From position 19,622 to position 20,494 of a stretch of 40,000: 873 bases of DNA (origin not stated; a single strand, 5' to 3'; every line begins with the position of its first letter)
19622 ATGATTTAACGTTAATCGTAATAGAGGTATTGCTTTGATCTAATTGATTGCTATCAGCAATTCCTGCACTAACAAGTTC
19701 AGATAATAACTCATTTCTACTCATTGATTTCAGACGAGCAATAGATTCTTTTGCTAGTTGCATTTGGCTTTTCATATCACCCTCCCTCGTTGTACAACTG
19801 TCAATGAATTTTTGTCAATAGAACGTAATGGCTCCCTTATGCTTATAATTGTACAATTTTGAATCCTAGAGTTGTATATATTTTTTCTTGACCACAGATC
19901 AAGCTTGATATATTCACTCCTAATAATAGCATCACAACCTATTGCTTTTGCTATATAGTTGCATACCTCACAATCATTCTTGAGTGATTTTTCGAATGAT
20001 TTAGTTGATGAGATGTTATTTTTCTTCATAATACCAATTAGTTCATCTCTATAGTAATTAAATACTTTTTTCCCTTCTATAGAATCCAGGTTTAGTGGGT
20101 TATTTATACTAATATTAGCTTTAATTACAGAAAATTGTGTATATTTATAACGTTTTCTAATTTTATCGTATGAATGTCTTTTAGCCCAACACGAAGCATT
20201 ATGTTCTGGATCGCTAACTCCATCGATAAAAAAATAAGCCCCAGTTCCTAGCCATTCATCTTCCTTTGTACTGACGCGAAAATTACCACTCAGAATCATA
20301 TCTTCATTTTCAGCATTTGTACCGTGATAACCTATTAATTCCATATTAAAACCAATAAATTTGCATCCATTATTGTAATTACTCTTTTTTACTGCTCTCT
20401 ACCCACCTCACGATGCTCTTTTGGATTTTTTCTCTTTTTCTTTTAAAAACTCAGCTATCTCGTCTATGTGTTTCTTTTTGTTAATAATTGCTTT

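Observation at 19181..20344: Toxin / small protein / SecB-like chaperone cassette with an ART-like toxin, in the rexAB slot next to cI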

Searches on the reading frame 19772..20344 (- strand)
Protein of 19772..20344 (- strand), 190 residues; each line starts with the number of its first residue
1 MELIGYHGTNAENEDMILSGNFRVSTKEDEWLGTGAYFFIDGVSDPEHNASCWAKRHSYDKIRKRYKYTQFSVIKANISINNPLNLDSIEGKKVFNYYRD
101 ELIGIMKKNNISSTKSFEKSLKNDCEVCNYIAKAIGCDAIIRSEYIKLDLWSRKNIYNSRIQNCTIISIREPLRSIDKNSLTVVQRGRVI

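Call 3: search_protein_families(library=pfam, proteins=[window:19772-20344:-], max_evalue=1)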
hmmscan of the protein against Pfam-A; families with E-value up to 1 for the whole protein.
window:19772-20344:- (190 aa): 2 families
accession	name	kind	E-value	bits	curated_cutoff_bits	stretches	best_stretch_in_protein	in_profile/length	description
PF24447.1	RE_BanI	-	0.0074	15.7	28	1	54-147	97-192/338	Type II restriction enzyme BanI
PF00644.27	PARP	-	0.063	13.2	26.7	1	6-38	53-89/199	Poly(ADP-ribose) polymerase catalytic domain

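Call 4: search_protein_families(library=phrogs, proteins=[window:19772-20344:-], max_evalue=0.1)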
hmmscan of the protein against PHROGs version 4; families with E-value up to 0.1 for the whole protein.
window:19772-20344:- (190 aa): 2 families
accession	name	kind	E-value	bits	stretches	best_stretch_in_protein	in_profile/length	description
phrog_14664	-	unknown function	7.1e-23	82.6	1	1-164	3-176/193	-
phrog_6118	-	unknown function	0.01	16.3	1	111-168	21-76/283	-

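Call 5: search_protein_families(library=padloc, proteins=[window:19772-20344:-], max_evalue=1)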
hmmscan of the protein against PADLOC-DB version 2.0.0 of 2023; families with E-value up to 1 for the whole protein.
window:19772-20344:- (190 aa): 2 families
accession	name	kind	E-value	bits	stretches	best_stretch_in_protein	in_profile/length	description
PDLC04068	PD-T4-9_A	-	0.00055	18.1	1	10-116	12-105/187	-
PDLC04069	PD-T4-9_A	-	0.013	13.1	1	3-57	6-58/191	-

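Call 6: search_protein_families(library=ncbifam, proteins=[window:19772-20344:-], max_evalue=1)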
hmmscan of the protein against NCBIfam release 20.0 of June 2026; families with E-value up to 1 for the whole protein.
window:19772-20344:- (190 aa): 0 families

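Call 9: search_solved_structures(query=window:19772-20344:-, max_evalue=10, show_alignments=3)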
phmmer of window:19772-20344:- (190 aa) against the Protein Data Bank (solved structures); distinct sequences matched with E-value up to 10: 8.
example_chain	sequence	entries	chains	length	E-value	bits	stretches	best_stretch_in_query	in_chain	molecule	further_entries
3lzc_A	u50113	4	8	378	0.48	13.1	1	98-151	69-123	Dph2 | 2-(3-amino-3-carboxypropyl)histidine synthase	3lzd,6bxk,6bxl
3l9q_A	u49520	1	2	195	0.5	13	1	38-86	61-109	DNA primase large subunit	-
5f0q_A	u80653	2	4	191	0.5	13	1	38-86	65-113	DNA primase large subunit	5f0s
3q36_A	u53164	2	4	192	0.5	13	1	38-86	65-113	DNA primase large subunit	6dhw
5i7m_A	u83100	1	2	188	0.52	13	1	38-86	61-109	DNA primase large subunit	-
6l80_A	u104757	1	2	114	0.64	12.7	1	93-150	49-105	Gamma-tubulin complex subunit mod21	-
5dqo_A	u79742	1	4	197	0.65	12.7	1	38-86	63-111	DNA primase large subunit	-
3sub_A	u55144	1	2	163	0.95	12.1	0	66-113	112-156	ADP-ribosylation factor GTPase-activating protein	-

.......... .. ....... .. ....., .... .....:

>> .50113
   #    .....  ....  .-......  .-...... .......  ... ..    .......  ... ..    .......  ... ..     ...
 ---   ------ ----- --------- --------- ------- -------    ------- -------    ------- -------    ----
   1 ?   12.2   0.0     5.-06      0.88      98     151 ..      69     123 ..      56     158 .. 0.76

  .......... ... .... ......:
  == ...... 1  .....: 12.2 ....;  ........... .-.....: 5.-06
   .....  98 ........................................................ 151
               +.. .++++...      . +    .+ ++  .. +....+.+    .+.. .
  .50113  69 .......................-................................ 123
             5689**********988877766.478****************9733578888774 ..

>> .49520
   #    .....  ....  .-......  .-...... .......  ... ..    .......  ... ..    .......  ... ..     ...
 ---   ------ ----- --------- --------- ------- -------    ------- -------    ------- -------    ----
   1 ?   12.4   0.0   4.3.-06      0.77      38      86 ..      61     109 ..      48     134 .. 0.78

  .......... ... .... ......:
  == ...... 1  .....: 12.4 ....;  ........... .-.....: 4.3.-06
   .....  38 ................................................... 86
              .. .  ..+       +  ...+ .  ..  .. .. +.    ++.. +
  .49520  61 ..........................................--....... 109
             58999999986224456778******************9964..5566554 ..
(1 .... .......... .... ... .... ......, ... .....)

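Call 17: find_homologous_proteins(query=window:19772-20344:-, max_evalue=0.001)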
Query window:19772-20344:- (190 aa): 12 proteins with E <= 0.001 among 92 candidates.
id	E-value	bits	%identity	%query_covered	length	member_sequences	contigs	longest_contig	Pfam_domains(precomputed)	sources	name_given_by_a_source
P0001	3.9e-123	426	100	100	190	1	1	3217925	-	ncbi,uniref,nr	ncbi:hypothetical protein QE177_04435 [Arsenophonus sp. aPb]|uniref:hypothetical protein n=1 Tax=Ars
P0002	3.1e-102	358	81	100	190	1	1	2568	-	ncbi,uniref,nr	ncbi:hypothetical protein [Xenorhabdus anantnagensis]|uniref:Uncharacterized protein n=1 Tax=Xenorha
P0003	2.6e-99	348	79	100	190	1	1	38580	-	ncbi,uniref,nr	ncbi:hypothetical protein [Photorhabdus tasmaniensis]|uniref:Uncharacterized protein n=1 Tax=Photorh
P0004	1.6e-58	215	54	99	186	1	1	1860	-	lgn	-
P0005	8.3e-55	203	52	99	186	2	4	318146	-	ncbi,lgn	-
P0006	1.1e-54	203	55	98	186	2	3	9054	-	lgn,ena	-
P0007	1.7e-53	199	51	99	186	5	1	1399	-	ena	-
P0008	1.7e-53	199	52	99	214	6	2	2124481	-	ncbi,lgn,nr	ncbi:hypothetical protein ACSMDF_04750 [Yersinia enterocolitica]|nr:hypothetical protein [Yersinia e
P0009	8.4e-51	190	50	99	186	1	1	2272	-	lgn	-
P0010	1.8e-43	166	46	93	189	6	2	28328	-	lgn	-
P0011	1.3e-42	163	45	92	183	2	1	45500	-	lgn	-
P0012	6.5e-42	161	45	98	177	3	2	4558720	-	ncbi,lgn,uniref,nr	ncbi:hypothetical protein [Pantoea ananatis]|uniref:hypothetical protein n=1 Tax=Pantoea ananas TaxI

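Call 30: predict_structure(alignment_id=A1)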
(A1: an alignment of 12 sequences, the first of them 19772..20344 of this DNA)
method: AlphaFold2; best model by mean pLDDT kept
length: 190 residues; sequences in the alignment: 12
mean_pLDDT: 68.1   pTM: 0.63
mean pLDDT of the five models: 68.1, 67.3, 64.5, 63.8, 48.7
residues with pLDDT >= 90: 12; 70-90: 95; 50-70: 40; < 50: 43
segments of 3 or more residues with pLDDT < 50: 23-36, 142-151, 153-170
pLDDT, mean of each block of 10 residues (from residue 1): 80 83 44 50 69 83 89 85 71 83 85 66 66 68 35 36 40 71 90
secondary structure, 60 per line:
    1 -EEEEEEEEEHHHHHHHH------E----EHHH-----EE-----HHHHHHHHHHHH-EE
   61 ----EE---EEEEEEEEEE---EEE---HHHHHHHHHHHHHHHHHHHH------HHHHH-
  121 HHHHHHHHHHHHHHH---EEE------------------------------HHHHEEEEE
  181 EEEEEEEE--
elements in order: E2-10 H11-18 H46-57 E70-79 E83-85 H89-108 H115-119 H121-135 E139-141 H172-175 E176-188

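Call 33: search_protein_representatives(alignment_id=A1)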
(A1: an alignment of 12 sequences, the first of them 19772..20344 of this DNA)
Query: 12 sequences, 186 profile positions. Proteins with E-value up to 0.001 (for the whole library): 1192; up to 1e-10: 282; up to 1e-30: 65. The best 150 are listed.
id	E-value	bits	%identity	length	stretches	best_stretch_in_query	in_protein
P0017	9.5e-84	296.0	-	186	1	1-186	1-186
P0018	4.1e-46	173.3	-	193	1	3-185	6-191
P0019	1.9e-45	171.1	-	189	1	3-180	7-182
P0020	9.3e-44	165.6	-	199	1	3-181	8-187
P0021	3.6e-42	160.4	-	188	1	1-185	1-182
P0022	5.4e-42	159.8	-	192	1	3-169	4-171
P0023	1.3e-41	158.6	-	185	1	2-184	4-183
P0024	1.2e-40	155.4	-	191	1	1-186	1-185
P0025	8.6e-40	152.7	-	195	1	2-185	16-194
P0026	6.4e-39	149.8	-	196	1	3-184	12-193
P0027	7.6e-39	149.6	-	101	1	86-185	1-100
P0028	9.8e-39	149.2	-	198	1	3-186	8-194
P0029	1.1e-38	149.0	-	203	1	2-183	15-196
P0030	2.1e-38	148.1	-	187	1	1-179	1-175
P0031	4.9e-38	146.9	-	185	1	83-183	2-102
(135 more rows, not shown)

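Call 35: fold_search(model_id=the predicted structure, library=pdb)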
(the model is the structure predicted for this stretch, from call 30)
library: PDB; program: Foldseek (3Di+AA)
matches with E <= 10: 65; with E <= 0.001: 0
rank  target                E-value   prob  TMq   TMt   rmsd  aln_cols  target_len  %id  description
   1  9k3a_B                2.2e-01  0.18  0.34  0.09   7.9       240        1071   12  Cyanophage A4 pre-ejectosome with C1 symmetry (released 2025-04-09)
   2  6kyf                  3.0e-01  0.33  0.33  0.42   7.0       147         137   12  Crystal structure of an anti-CRISPR protein (released 2020-09-23)
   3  1aer_B                4.2e-01  0.23  0.23  0.23   5.5        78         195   23  DOMAIN III OF PSEUDOMONAS AERUGINOSA EXOTOXIN COMPLEXED WITH BETA-TAD (released 1996-06-10)
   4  8tfi                  5.4e-01  0.21  0.20  0.22   4.6        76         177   18  tRNA 2'-phosphotransferase (Tpt1) from Pyrococcus horikoshii (released 2023-11-08)
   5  1pax                  5.7e-01  0.21  0.26  0.15   7.2        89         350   18  THE CATALYTIC FRAGMENT OF POLY(ADP-RIBOSE) POLYMERASE COMPLEXED WITH 3,4-DIHYDRO-5-METHYL-ISOQUINOLINONE (released 1997-05-15)
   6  6xvw_A                7.0e-01  0.20  0.25  0.15   7.1        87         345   16  Catalytic domain of human PARP-1 in complex with the inhibitor MC2050 (released 2020-06-03)
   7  8tfz_A                9.0e-01  0.15  0.20  0.21   4.8        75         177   17  tRNA 2'-phosphotransferase (Tpt1) from Pyrococcus horikoshii in complex with NAD (released 2023-11-08)
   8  2paw                  9.6e-01  0.15  0.26  0.15   7.2        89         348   16  THE CATALYTIC FRAGMENT OF POLY(ADP-RIBOSE) POLYMERASE (released 1998-05-27)
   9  6nri                  1.0e+00  0.16  0.26  0.21   6.6        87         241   17  Crystal Structure of human PARP-1 ART domain bound to inhibitor UTT83 (released 2019-08-14)
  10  1a26                  1.0e+00  0.15  0.26  0.15   7.2        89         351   18  THE CATALYTIC FRAGMENT OF POLY(ADP-RIBOSE) POLYMERASE COMPLEXED WITH CARBA-NAD (released 1998-05-27)
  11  6m3i_B                1.1e+00  0.14  0.24  0.20   4.8        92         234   13  Crystal structure of HPF1/PARP1 complex (released 2021-03-03)
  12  4l6s_B                1.2e+00  0.15  0.25  0.15   7.1        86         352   15  PARP complexed with benzo[1,4]oxazin-3-one inhibitor (released 2013-08-07)
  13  6xvw_B                1.3e+00  0.15  0.26  0.16   5.7        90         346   13  Catalytic domain of human PARP-1 in complex with the inhibitor MC2050 (released 2020-06-03)
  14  5ha9_A                1.4e+00  0.14  0.26  0.15   6.9        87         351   16  Crystal structure-based design and disovery of a novel PARP1 antiagonist (BL-PA10) that induces apoptosis and inhibits (released 2016-03-09)
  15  4zzz_A                1.6e+00  0.14  0.25  0.15   7.0        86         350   15  Structure of human PARP1 catalytic domain bound to an isoindolinone inhibitor (released 2015-08-12)
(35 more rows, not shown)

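Call 38: search_protein_families(library=padloc, alignment_id=A2, max_evalue=0.001)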
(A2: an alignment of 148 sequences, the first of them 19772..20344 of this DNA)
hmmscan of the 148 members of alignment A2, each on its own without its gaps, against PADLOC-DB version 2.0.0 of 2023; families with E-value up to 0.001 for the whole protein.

A. member 1, window:19772-20344:- (190 aa): 1 family
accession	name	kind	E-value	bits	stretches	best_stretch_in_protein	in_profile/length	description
PDLC04068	PD-T4-9_A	-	0.00055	18.1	1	10-116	12-105/187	-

B. families by the number of members that match (of 148 scanned): 3 families
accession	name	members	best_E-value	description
PDLC04068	PD-T4-9_A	46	2.9e-08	-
PDLC04069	PD-T4-9_A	31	3.3e-07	-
PDLC04437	PDC-M13A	1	0.00035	-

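Call 39: search_solved_structures(query=A2, max_evalue=10, show_alignments=3)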
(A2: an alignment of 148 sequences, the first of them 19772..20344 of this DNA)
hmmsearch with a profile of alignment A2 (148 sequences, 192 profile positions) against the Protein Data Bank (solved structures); distinct sequences matched with E-value up to 10: 142 (the best 60 are shown).
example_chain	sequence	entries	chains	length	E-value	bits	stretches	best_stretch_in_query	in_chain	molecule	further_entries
9frp_A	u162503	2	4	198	0.0026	20.6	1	6-42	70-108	Protein mono-ADP-ribosyltransferase PARP10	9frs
5lx6_A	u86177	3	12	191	0.0026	20.6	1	6-42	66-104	Poly [ADP-ribose] polymerase 10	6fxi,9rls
3hkv_A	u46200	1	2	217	0.003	20.4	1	6-42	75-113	Poly [ADP-ribose] polymerase 10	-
4py4_A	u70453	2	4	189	0.0032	20.3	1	3-44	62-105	Poly [ADP-ribose] polymerase 14 | Isoform 1 of Protein mono-ADP-ribosyltransferase PARP14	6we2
6we3_A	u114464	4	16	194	0.0033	20.3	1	3-44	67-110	Protein mono-ADP-ribosyltransferase PARP14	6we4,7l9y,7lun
5v7t_A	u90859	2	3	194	0.0033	20.2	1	3-44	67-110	Poly [ADP-ribose] polymerase 14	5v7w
3goy_A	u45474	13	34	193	0.0033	20.2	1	3-44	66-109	Poly [ADP-ribose] polymerase 14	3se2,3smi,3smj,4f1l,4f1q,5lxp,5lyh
9ifv_A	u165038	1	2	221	0.0042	19.9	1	7-46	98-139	Protein mono-ADP-ribosyltransferase PARP15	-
6ry4_A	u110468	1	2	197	0.0047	19.7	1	7-46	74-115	Protein mono-ADP-ribosyltransferase PARP15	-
7f41_A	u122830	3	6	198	0.0048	19.7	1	7-46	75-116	Protein mono-ADP-ribosyltransferase PARP15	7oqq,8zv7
4f0e_A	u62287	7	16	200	0.005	19.7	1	7-46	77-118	Poly [ADP-ribose] polymerase 15 | Protein mono-ADP-ribosyltransferase PARP15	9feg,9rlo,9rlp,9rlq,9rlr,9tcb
7f42_B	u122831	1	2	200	0.005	19.7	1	7-46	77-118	Protein mono-ADP-ribosyltransferase PARP15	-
7f43_A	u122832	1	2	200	0.005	19.7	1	7-46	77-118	Protein mono-ADP-ribosyltransferase PARP15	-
3blj_A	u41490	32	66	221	0.0057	19.5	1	7-46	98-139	Poly(ADP-ribose) polymerase 15 | Poly [ADP-ribose] polymerase 15 | Protein mono-ADP-ribosyltransferase PARP15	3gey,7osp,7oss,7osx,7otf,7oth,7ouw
6ek3_A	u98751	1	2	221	0.0059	19.4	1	7-46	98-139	Poly [ADP-ribose] polymerase 15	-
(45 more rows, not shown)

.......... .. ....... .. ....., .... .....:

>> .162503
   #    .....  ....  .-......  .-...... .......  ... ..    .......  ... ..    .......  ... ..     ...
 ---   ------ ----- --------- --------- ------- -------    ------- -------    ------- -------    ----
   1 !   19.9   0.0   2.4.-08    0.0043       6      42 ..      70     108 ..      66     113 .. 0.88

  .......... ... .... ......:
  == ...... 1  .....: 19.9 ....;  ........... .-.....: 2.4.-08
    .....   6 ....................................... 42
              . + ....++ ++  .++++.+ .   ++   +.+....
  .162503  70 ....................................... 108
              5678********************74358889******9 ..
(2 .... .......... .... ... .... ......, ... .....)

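Call 43: find_related_loci(query=A1, collection=genome_contigs, flank=6000)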
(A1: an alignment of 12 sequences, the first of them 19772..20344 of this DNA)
Query A1 (190 aa) in genome_contigs; peptide patterns used: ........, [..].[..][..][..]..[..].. (x = any residue, [..] = any of these).
101 stretches matched a pattern; 11 encode a relative of the query (tblastn E <= 1e-3); 11 distinct loci.
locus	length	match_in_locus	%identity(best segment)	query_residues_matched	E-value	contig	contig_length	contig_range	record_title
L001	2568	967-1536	81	1-190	3e-112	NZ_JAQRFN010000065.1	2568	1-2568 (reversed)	Xenorhabdus anantnagensis strain XENO-2 RM1_65, whole genome shotgun sequence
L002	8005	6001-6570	79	1-190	1e-104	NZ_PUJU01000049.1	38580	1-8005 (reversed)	Photorhabdus tasmaniensis strain T327 scaffold_0049, whole genome shotgun sequence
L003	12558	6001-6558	50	1-189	2e-59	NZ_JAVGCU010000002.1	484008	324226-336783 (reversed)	Serratia fonticola strain RP0009 contig00002, whole genome shotgun sequence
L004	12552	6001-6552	48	1-187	4e-55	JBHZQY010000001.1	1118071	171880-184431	Erwiniaceae bacterium CAU 1747 contig1, whole genome shotgun sequence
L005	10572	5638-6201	34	1-186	2e-27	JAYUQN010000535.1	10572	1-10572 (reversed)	MAG: Saprospiraceae bacterium isolate GL114_DN_metabinner_24 GL114_DN_metabinner_24_534, whole genome shotgun sequence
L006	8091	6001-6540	27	3-176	5e-8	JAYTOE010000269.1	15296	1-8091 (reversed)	MAG: Akkermansiaceae bacterium isolate GFS_4040 GFS_4040_268, whole genome shotgun sequence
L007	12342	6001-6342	31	3-116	9e-8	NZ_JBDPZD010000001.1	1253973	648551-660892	Roseateles paludis strain DJS-2-20 contig1, whole genome shotgun sequence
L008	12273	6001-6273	33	3-92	2e-7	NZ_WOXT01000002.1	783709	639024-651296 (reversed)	Noviluteimonas gilva strain HX-5-24 Scaffold1_2, whole genome shotgun sequence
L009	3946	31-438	28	3-136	4e-7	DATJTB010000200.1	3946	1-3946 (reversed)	MAG TPA_asm: Methylocella sp. isolate SMAG_U15009 k141_3897654, whole genome shotgun sequence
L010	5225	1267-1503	37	3-86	2e-6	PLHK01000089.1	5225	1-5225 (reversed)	MAG: Limisphaerales bacterium isolate bog_1402 73.20110800_S1S.11_contig_18204, whole genome shotgun sequence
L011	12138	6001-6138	37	1-41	2e-5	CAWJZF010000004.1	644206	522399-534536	MAG: uncultured Gammaproteobacteria bacterium isolate MFD06742.bin.2.71 genome assembly, contig: contig_19421, whole gen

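Call 46: predict_structure(alignment_id=A2)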
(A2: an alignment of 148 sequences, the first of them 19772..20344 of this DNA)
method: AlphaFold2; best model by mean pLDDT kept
length: 190 residues; sequences in the alignment: 148
mean_pLDDT: 95.5   pTM: 0.91
mean pLDDT of the five models: 95.5, 95.2, 95.0, 94.9, 94.5
residues with pLDDT >= 90: 173; 70-90: 12; 50-70: 5; < 50: 0
segments of 3 or more residues with pLDDT < 50: none
pLDDT, mean of each block of 10 residues (from residue 1): 98 98 97 98 98 97 97 99 98 98 91 70 94 98 97 95 98 98 97
secondary structure, 60 per line:
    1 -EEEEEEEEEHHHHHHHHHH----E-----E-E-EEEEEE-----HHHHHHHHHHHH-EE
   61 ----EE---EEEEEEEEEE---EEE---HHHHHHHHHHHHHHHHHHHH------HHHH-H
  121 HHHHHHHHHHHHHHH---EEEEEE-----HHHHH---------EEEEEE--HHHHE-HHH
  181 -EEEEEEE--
elements in order: E2-10 H11-20 E35-40 H46-57 E70-79 E83-85 H89-108 H115-118 H120-135 E139-144 H150-154 E164-169 H172-175 E182-188

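Call 50: fold_search(model_id=the predicted structure, library=pdb)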
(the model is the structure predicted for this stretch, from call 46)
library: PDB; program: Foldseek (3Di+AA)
matches with E <= 10: 521; with E <= 0.001: 4
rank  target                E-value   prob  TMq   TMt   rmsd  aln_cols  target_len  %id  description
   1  5dsy_B                1.6e-04  1.00  0.43  0.34   8.7       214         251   11  Crystal structure of constitutively active PARP-2 (released 2016-07-27)
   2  5dsy_D                1.7e-04  1.00  0.43  0.34   8.6       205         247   11  Crystal structure of constitutively active PARP-2 (released 2016-07-27)
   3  9k3a_B                8.3e-04  0.99  0.39  0.10   7.9       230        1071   12  Cyanophage A4 pre-ejectosome with C1 symmetry (released 2025-04-09)
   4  8hkn_A                8.9e-04  1.00  0.43  0.25   8.1       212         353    9  Mutated human ADP-ribosyltransferase 2 (PARP2) catalytic domain bound to approved drug Fluzoparib (released 2024-05-01)
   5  8hlj_B                1.1e-03  1.00  0.44  0.26   7.2       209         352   11  Mutated human ADP-ribosyltransferase 2 (PARP2) catalytic domain bound to Olaparib (AZD2281) (released 2024-05-01)
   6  6nri                  1.2e-03  1.00  0.41  0.33   9.5       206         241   10  Crystal Structure of human PARP-1 ART domain bound to inhibitor UTT83 (released 2019-08-14)
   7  4l6s_A                1.3e-03  1.00  0.40  0.23   8.8       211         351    9  PARP complexed with benzo[1,4]oxazin-3-one inhibitor (released 2013-08-07)
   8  8fz1_A                1.7e-03  1.00  0.47  0.39   8.4       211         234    9  Crystal structure of human PARP1 ART domain bound to inhibitor UKTT22 (compound 14) (released 2024-02-07)
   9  8fz1_B                1.9e-03  1.00  0.47  0.38   8.4       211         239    9  Crystal structure of human PARP1 ART domain bound to inhibitor UKTT22 (compound 14) (released 2024-02-07)
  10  4l6s_B                2.2e-03  0.99  0.41  0.24  10.7       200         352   10  PARP complexed with benzo[1,4]oxazin-3-one inhibitor (released 2013-08-07)
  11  8jnz_A                2.3e-03  1.00  0.41  0.24   7.9       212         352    9  Human ADP-ribosyltransferase 1 (PARP1) catalytic domain bound to a pyrazolopyrimidine carboxamide inhibitor (released 2024-06-12)
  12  6fkg_B                2.3e-03  0.99  0.44  0.45   7.8       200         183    8  Crystal structure of the M.tuberculosis MbcT-MbcA toxin-antitoxin complex. (released 2019-02-27)
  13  5xsu_B                2.8e-03  1.00  0.41  0.24  10.2       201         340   10  novel orally efficacious inhibitors complexed with PARP1 (released 2018-04-25)
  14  7kk3_A                3.0e-03  0.98  0.39  0.24   9.0       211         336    9  Structure of the catalytic domain of PARP1 in complex with talazoparib (released 2021-01-06)
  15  6nrf                  3.4e-03  0.99  0.40  0.33   9.6       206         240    9  Crystal Structure of human PARP-1 ART domain bound to inhibitor UTT103 (released 2019-08-14)
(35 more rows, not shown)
